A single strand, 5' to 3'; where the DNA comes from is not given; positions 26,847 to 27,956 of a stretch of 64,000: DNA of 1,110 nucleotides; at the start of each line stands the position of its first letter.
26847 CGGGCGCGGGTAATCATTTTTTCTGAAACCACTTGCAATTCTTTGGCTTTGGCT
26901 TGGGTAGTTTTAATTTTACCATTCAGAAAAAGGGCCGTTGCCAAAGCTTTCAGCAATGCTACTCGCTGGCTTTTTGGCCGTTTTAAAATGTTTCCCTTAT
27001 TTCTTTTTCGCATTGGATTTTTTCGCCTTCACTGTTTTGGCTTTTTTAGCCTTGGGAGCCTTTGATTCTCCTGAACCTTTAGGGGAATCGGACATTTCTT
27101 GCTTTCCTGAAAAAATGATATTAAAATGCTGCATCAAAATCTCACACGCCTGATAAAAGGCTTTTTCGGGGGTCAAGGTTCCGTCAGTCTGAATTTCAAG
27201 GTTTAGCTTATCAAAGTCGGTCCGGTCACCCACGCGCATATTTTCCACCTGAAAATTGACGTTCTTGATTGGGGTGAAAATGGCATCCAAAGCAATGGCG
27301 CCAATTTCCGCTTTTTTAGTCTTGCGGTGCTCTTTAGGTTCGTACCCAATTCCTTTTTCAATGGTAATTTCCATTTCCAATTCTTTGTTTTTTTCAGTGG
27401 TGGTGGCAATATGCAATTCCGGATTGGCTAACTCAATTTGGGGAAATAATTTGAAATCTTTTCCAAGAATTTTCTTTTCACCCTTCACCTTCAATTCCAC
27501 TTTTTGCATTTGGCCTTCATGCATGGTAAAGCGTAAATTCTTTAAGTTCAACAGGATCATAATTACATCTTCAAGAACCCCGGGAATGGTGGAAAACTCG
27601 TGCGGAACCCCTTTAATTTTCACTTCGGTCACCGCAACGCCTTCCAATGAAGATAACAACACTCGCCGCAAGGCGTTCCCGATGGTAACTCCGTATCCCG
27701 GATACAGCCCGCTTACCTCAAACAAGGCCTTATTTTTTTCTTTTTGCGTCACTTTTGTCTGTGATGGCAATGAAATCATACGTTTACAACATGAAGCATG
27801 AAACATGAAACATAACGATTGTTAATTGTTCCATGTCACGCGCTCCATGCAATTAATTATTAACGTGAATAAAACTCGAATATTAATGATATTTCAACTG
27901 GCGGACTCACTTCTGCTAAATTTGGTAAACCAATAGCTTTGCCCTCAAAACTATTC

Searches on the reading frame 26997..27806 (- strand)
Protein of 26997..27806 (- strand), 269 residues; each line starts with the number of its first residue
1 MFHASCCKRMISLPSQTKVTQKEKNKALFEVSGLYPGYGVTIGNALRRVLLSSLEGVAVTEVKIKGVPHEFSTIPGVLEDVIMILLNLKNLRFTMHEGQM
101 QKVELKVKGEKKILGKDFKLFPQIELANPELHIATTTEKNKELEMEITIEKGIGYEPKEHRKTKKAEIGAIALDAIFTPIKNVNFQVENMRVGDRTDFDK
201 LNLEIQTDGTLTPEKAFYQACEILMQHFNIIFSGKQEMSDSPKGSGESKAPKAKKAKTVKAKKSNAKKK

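Call 65: search_protein_families(library=pfam, proteins=[window:26997-27806:-], max_evalue=0.00001)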
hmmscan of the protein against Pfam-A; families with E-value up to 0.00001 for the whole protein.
window:26997-27806:- (269 aa): 2 families
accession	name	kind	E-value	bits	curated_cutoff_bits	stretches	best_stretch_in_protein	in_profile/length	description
PF01000.31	RNA_pol_A_bac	-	1.7e-31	109.3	33.9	1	62-178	1-119/119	RNA polymerase Rpb3/RpoA insert domain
PF01193.29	RNA_pol_L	-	2.5e-24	85.2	24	1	36-228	5-74/74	RNA polymerase Rpb3/Rpb11 dimerisation domain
